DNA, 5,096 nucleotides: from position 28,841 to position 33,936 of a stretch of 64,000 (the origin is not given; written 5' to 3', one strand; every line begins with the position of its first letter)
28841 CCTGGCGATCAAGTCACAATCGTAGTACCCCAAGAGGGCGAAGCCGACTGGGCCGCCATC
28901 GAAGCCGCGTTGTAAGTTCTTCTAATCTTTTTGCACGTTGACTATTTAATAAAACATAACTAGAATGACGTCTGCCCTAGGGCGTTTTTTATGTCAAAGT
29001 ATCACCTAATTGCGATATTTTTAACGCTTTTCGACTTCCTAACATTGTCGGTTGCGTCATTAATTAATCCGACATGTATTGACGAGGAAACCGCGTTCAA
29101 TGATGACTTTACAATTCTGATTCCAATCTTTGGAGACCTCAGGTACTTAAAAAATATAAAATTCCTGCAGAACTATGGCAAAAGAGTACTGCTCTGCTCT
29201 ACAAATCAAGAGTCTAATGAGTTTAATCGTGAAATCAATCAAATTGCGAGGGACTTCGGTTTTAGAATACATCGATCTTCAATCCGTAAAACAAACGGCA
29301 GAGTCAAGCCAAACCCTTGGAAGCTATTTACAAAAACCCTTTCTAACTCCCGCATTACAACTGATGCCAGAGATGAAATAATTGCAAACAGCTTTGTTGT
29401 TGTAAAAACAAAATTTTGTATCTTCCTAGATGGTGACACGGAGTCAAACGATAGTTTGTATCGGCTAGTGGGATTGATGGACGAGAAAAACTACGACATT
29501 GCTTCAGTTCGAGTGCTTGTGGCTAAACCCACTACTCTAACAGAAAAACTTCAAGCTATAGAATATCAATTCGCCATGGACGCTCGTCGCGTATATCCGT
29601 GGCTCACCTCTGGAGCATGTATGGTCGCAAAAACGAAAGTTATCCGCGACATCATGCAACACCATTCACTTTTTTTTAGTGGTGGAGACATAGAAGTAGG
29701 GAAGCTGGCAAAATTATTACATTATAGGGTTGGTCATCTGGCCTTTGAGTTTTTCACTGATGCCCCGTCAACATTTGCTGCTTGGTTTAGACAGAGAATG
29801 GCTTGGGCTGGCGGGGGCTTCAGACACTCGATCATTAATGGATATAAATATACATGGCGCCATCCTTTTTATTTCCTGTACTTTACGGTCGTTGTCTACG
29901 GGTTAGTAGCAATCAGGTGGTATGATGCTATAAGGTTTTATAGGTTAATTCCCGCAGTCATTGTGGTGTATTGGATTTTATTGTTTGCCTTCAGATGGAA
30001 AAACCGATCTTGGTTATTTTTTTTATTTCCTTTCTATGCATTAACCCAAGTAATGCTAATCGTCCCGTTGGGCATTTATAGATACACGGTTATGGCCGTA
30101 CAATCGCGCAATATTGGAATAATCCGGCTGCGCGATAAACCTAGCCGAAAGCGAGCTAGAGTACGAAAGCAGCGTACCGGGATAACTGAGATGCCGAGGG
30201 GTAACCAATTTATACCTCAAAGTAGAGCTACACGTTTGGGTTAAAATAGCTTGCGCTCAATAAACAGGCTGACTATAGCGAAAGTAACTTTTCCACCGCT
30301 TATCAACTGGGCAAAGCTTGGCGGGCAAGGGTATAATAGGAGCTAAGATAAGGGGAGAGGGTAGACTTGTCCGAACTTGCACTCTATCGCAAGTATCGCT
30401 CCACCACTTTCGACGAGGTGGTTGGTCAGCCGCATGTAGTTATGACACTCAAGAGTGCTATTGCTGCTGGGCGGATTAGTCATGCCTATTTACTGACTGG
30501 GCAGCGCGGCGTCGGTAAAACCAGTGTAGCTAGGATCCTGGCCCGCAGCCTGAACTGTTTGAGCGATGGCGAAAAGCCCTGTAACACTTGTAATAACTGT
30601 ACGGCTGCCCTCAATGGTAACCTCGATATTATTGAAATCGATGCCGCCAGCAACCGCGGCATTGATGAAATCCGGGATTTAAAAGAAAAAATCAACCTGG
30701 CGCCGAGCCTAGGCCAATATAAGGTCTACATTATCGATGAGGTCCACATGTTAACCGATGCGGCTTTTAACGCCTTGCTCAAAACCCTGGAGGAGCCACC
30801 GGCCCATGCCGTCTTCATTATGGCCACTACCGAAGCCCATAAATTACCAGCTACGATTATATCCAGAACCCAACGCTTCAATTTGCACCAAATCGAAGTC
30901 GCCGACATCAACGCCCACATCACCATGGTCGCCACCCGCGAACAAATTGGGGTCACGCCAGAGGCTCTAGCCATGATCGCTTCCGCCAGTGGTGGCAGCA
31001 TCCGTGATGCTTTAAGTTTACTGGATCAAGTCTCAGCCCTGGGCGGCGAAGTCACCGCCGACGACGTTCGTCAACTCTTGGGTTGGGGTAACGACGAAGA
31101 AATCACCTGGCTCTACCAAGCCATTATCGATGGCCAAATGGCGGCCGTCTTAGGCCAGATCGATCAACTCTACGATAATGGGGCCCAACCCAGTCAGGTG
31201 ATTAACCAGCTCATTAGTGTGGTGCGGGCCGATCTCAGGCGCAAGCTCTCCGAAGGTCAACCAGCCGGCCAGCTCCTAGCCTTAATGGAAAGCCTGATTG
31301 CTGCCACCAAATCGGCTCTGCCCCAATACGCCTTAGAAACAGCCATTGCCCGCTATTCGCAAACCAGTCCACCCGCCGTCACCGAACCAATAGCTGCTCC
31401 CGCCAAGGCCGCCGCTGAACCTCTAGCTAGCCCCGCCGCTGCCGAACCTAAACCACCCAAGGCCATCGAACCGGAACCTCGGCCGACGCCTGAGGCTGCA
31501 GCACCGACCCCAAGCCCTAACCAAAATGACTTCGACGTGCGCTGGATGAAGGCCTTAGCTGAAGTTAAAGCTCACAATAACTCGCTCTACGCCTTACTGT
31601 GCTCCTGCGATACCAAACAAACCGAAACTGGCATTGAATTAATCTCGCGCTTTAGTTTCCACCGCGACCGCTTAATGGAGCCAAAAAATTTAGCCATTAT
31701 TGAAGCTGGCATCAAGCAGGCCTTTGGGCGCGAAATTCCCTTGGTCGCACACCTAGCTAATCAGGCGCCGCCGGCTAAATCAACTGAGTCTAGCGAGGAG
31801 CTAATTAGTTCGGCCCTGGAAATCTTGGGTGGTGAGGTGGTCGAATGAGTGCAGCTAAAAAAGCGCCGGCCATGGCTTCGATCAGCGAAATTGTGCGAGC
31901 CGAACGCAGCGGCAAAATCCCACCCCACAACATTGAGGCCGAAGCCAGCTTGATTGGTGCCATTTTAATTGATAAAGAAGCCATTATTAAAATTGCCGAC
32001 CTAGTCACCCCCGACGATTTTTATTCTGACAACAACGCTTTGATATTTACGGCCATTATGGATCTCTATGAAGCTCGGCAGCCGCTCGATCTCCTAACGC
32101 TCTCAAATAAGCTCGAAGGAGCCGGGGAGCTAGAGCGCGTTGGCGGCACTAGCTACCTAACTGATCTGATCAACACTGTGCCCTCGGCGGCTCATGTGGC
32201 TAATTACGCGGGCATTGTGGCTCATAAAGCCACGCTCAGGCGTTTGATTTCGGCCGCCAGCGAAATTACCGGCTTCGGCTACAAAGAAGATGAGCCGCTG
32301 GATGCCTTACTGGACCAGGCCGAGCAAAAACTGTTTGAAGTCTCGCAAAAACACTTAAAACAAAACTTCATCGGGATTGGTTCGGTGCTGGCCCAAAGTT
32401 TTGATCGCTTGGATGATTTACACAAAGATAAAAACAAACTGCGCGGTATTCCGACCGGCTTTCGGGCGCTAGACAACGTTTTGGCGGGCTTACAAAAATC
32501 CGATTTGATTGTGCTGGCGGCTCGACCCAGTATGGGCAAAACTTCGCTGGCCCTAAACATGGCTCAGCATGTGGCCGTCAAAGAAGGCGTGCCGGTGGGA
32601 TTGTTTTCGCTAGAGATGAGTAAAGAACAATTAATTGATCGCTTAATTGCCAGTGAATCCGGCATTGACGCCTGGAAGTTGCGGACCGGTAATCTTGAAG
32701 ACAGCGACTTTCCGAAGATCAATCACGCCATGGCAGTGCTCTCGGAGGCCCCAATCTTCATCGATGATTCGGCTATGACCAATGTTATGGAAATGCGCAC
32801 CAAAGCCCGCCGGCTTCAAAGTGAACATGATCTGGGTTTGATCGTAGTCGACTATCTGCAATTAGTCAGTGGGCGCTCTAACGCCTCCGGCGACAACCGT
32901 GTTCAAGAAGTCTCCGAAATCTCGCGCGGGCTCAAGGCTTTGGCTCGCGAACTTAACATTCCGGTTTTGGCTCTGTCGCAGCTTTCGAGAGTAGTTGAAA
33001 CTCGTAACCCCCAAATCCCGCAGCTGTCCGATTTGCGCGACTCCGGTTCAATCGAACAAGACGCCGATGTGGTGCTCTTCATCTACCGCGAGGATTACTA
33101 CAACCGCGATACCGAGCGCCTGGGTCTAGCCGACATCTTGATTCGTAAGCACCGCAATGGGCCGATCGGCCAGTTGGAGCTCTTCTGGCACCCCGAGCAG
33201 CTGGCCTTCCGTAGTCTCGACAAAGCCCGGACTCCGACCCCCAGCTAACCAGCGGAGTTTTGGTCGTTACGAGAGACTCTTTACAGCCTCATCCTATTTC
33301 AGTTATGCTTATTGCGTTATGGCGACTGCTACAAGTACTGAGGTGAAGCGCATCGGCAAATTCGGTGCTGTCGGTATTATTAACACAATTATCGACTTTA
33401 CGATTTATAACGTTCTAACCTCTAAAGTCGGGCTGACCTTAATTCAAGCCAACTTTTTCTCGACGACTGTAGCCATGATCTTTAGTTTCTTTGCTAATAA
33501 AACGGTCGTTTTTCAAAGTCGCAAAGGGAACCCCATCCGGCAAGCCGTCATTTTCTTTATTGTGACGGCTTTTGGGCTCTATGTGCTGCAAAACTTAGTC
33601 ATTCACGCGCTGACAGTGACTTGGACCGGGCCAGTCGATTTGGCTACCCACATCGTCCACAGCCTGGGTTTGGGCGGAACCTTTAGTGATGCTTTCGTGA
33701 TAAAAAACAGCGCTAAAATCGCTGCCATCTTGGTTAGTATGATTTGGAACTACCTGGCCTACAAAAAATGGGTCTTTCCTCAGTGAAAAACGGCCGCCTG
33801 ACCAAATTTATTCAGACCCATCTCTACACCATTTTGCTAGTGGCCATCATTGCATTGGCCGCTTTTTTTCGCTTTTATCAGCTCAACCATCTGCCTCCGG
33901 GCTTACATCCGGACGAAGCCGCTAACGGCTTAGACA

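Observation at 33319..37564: Three-gene polyprenyl-phosphate glycosylation module with a novel GT2::GT-C fusion, inserted between dnaX-dnaB and ybaB-recR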

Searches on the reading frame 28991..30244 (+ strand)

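Call 3: search_protein_families(library=pfam, proteins=[window:28991-30244:+], max_evalue=0.01)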
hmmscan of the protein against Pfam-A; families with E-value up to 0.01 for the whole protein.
window:28991-30244:+ (417 aa): 3 families
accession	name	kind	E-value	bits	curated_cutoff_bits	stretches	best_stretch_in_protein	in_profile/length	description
PF13632.12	Glyco_trans_2_3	-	4.5e-12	46.6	27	1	144-334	3-196/198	Glycosyl transferase family group 2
PF13641.12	Glyco_tranf_2_3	-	1.7e-05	25.4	27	1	40-275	3-230/230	Glycosyltransferase like family 2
PF00535.33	Glycos_transf_2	-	0.0041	17.5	23.3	1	138-189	77-129/168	Glycosyl transferase family 2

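Call 4: search_protein_families(library=ncbifam, proteins=[window:28991-30244:+], max_evalue=0.01)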
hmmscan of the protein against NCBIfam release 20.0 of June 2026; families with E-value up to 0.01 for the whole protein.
window:28991-30244:+ (417 aa): 1 family
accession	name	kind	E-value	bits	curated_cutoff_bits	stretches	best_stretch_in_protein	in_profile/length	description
TIGR03937.1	PgaC_IcaA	equivalog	0.00092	18.3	422.3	1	137-354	123-347/407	poly-beta-1,6-N-acetyl-D-glucosamine synthase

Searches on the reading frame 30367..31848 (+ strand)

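Call 63: search_protein_families(library=pfam, proteins=[window:30367-31848:+], max_evalue=0.00001)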
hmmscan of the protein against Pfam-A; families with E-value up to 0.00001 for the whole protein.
window:30367-31848:+ (493 aa): 7 families
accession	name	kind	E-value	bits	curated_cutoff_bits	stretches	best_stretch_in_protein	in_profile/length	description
PF13177.12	DNA_pol3_delta2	-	5e-44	150.6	27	1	20-176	1-160/161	DNA polymerase III, delta subunit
PF22608.2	DNAX_ATPase_lid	-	7.4e-14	51.7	27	1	181-227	2-48/49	DNA polymerase III clamp loader subunit, ATPase lid domain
PF00004.35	AAA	-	1.7e-11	45.1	21.2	1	42-171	2-123/131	ATPase family associated with various cellular activities (AAA)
PF12169.13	DNA_pol3_gamma3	-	1.3e-09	38.4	24.4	1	229-302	1-73/143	DNA polymerase III subunits gamma and tau domain III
PF05496.18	RuvB_N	-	1.9e-06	28.1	27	0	11-64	2-59/159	Holliday junction DNA helicase RuvB P-loop domain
PF25361.1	AAA_lid_RFC1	-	2e-06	27.6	34.9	0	179-234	2-57/59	RFC1-like, AAA+ ATPase lid domain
PF13401.12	AAA_22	-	2.1e-06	28.5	27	0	41-154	8-124/130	AAA domain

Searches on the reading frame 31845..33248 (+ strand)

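Call 63: search_protein_families(library=pfam, proteins=[window:31845-33248:+], max_evalue=0.00001)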
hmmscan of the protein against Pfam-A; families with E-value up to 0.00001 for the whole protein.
window:31845-33248:+ (467 aa): 3 families
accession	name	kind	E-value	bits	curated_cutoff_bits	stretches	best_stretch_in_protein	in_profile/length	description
PF03796.21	DnaB_C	-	6.7e-106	353.8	27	1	201-456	1-254/255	DnaB-like helicase C terminal domain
PF00772.26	DnaB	-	8.6e-34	116.1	23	1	26-126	2-102/103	DnaB-like helicase N terminal domain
PF13481.12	AAA_25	-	5.2e-13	49.5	27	1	202-379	15-189/195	AAA domain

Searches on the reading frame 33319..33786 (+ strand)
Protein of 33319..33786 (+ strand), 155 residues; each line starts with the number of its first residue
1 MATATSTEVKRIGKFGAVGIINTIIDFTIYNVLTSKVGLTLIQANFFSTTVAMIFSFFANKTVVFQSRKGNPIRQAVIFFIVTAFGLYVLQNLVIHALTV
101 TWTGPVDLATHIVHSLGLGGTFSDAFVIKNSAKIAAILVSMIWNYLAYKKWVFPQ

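Call 3: search_protein_families(library=pfam, proteins=[window:33319-33786:+], max_evalue=0.01)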
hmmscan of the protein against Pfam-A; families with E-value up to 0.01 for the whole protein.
window:33319-33786:+ (155 aa): 1 family
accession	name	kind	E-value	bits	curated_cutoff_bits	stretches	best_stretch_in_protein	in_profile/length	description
PF04138.20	GtrA_DPMS_TM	-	2.3e-20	73.4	26.1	1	14-153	1-117/117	GtrA/DPMS, transmembrane domain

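Call 4: search_protein_families(library=ncbifam, proteins=[window:33319-33786:+], max_evalue=0.01)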
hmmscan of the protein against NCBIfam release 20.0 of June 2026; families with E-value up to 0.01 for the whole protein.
window:33319-33786:+ (155 aa): 0 families
